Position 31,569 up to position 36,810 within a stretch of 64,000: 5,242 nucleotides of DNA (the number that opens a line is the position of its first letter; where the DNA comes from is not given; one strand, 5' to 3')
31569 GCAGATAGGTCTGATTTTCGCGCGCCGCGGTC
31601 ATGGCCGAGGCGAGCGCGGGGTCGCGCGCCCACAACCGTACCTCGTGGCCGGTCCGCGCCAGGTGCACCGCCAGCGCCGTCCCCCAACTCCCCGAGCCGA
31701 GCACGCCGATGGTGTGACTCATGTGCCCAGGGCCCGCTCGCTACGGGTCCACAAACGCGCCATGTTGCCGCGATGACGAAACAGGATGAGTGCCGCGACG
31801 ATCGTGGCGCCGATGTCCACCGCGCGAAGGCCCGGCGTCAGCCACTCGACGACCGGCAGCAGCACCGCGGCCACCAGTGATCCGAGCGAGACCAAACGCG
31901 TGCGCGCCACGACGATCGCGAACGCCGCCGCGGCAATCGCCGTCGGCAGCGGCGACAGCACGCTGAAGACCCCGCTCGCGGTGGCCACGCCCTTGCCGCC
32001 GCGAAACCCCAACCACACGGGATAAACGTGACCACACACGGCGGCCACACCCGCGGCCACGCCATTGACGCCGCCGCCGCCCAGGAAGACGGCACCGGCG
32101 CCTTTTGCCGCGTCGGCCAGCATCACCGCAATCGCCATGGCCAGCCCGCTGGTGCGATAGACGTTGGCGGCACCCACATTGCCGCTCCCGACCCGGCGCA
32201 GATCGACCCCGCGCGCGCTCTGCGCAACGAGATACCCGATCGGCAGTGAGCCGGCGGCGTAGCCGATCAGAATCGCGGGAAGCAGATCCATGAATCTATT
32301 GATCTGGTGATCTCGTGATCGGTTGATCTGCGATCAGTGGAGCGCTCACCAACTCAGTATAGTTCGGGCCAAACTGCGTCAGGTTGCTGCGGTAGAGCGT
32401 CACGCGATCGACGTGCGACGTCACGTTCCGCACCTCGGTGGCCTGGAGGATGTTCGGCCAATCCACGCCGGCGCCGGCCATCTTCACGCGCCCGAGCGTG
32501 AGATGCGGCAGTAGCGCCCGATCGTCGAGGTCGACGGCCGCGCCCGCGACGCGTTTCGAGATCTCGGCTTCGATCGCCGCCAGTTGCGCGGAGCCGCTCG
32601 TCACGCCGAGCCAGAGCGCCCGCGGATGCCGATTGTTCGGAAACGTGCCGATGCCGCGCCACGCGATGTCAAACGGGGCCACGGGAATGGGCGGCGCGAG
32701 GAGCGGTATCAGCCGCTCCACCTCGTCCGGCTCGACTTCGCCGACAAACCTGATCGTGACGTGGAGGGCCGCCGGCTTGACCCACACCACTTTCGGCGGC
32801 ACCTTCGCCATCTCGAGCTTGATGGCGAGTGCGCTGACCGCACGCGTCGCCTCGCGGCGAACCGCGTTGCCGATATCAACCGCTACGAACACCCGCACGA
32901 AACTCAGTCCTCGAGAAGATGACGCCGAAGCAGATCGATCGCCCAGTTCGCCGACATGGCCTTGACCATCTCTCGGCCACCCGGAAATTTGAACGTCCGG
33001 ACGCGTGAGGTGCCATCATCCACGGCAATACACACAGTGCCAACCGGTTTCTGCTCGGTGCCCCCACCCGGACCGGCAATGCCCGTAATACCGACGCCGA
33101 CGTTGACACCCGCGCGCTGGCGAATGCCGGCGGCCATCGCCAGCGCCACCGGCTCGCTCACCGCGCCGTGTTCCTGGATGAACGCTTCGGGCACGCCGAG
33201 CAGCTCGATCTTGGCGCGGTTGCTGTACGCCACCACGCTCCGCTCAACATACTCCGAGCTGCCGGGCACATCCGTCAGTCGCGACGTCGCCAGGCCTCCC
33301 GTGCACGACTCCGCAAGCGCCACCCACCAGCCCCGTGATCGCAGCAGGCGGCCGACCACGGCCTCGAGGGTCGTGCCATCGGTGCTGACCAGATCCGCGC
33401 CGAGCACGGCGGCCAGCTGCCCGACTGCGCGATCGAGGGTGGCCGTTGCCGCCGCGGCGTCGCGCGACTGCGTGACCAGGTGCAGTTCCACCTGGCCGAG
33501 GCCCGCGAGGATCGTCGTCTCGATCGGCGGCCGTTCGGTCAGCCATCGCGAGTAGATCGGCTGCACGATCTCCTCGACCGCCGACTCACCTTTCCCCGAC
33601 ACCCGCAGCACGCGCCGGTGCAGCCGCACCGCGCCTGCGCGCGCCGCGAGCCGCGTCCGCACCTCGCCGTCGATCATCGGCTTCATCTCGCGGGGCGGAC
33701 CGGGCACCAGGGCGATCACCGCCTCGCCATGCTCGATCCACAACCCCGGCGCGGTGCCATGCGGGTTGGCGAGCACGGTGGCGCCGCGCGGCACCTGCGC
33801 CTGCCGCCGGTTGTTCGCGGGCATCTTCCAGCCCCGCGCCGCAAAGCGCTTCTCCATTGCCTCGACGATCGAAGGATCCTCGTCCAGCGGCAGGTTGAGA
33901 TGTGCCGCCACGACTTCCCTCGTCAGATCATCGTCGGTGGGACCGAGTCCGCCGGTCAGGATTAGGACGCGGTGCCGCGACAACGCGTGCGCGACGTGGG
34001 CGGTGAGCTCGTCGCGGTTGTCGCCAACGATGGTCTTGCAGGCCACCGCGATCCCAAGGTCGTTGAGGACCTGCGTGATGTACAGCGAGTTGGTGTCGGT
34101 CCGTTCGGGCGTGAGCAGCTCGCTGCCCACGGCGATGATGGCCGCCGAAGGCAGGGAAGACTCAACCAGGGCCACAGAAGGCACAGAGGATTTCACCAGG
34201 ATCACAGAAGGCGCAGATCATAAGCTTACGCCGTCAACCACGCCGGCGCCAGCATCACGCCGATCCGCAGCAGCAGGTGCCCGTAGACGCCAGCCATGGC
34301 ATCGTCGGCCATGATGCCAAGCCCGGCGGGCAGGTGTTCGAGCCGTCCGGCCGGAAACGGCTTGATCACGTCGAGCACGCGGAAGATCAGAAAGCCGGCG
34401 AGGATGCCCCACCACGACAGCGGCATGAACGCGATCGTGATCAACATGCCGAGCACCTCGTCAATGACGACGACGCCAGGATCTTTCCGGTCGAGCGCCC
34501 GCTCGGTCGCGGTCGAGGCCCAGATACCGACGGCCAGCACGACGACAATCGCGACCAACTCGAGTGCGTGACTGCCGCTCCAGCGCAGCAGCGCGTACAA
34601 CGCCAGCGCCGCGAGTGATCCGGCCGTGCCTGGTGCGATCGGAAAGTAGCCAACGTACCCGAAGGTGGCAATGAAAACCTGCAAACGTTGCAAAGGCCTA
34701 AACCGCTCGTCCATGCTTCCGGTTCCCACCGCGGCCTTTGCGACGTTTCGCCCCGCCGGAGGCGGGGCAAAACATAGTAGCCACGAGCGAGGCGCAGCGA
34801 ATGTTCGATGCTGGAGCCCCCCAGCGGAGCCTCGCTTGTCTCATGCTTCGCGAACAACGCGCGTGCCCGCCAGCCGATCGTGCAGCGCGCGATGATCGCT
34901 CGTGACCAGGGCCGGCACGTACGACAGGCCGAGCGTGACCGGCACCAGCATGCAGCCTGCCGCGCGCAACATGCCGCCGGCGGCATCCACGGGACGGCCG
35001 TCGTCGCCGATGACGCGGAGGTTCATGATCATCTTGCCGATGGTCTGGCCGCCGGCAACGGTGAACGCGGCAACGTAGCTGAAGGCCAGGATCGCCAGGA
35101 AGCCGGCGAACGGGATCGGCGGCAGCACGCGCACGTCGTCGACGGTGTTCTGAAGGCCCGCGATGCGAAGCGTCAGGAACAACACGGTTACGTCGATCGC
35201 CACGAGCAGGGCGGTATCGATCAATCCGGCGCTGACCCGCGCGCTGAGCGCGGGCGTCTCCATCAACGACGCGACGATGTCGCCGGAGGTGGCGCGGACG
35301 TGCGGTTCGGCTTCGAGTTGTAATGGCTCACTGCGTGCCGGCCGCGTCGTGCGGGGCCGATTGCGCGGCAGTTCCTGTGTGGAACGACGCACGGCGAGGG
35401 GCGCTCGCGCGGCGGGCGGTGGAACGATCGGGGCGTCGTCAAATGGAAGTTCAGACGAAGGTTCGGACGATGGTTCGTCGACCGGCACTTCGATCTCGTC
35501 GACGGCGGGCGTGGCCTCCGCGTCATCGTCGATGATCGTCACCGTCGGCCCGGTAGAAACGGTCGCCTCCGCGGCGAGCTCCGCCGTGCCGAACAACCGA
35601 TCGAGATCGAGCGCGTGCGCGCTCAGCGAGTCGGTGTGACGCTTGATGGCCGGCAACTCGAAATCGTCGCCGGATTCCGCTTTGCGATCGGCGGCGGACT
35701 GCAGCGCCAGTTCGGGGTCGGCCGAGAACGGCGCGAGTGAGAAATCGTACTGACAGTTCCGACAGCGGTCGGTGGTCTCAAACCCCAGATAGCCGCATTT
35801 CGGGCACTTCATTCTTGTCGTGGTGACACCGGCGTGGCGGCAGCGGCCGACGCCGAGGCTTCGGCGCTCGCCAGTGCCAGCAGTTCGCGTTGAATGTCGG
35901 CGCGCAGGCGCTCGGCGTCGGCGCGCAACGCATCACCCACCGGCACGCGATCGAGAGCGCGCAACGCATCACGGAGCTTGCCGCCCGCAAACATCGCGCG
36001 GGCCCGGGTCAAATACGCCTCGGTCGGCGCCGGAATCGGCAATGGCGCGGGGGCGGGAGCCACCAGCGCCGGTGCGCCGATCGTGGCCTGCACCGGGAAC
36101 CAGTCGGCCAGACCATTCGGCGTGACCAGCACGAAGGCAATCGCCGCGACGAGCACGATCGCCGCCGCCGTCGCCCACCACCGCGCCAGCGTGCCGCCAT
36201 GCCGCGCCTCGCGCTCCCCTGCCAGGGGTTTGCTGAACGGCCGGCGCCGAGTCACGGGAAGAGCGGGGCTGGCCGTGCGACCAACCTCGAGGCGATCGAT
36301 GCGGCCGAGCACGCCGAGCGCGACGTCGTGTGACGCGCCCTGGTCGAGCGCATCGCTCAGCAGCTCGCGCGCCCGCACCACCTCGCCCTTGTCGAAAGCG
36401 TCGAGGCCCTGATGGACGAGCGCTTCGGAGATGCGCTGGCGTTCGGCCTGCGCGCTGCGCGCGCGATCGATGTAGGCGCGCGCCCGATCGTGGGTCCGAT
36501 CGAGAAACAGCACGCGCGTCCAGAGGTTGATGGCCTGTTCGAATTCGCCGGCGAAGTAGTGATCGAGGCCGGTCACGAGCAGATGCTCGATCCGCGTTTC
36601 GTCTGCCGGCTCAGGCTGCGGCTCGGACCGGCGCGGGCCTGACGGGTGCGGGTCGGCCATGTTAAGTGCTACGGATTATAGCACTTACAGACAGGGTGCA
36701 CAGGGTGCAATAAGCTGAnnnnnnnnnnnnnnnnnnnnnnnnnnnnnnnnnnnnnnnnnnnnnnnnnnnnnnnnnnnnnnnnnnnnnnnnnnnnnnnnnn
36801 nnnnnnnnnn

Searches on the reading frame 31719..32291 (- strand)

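Call 13: search_protein_families(library=pfam, proteins=[window:31719-32291:-], max_evalue=0.001)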
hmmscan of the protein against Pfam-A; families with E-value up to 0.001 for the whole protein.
window:31719-32291:- (190 aa): 1 family
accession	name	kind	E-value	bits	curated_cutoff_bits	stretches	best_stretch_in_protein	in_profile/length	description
PF02660.20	G3P_acyltransf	-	2.2e-46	158.4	24.1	1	9-180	1-164/164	Glycerol-3-phosphate acyltransferase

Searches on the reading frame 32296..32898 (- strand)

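Call 13: search_protein_families(library=pfam, proteins=[window:32296-32898:-], max_evalue=0.001)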
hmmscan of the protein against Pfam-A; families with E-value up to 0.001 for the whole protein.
window:32296-32898:- (200 aa): 2 families
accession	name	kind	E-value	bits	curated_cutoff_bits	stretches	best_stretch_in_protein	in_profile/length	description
PF02834.22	LigT_PEase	-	4.9e-19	68.7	23.3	2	15-96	5-87/87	LigT like Phosphoesterase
PF13563.12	2_5_RNA_ligase2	-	5.3e-12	46.5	27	1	43-172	24-149/152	2'-5' RNA ligase superfamily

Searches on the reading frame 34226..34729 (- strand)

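Call 13: search_protein_families(library=pfam, proteins=[window:34226-34729:-], max_evalue=0.001)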
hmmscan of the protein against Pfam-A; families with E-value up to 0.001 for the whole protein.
window:34226-34729:- (167 aa): 1 family
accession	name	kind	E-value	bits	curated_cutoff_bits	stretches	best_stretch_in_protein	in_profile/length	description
PF04608.18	PgpA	-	3.5e-43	147.4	28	1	19-156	1-139/141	Phosphatidylglycerophosphatase A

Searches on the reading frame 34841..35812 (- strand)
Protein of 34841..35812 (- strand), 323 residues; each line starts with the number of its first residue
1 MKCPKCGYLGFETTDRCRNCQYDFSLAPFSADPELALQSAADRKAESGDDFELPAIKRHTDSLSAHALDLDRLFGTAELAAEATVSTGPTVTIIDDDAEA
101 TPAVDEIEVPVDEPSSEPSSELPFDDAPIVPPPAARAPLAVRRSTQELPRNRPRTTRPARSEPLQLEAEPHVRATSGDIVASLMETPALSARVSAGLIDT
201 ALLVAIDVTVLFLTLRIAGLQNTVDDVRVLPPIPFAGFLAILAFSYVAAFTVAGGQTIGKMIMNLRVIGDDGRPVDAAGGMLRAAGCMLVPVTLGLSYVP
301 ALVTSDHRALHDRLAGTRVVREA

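Call 14: search_protein_families(library=pfam, proteins=[window:34841-35812:-], max_evalue=0.001)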
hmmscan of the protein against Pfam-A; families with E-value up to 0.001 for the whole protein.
window:34841-35812:- (323 aa): 1 family
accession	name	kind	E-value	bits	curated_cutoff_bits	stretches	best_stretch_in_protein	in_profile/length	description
PF06271.18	RDD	-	4.2e-20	72.9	24.1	1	187-316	2-137/137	RDD family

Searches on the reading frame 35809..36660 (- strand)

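Call 14: search_protein_families(library=pfam, proteins=[window:35809-36660:-], max_evalue=0.001)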
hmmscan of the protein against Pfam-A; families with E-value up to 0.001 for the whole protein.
window:35809-36660:- (283 aa): 2 families
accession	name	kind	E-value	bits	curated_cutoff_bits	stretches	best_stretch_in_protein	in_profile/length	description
PF07719.23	TPR_2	-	8.3e-07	29.1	27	0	31-56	8-33/34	Tetratricopeptide repeat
PF14559.12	TPR_19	-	9.7e-05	23.1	25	0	213-256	25-68/68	Tetratricopeptide repeat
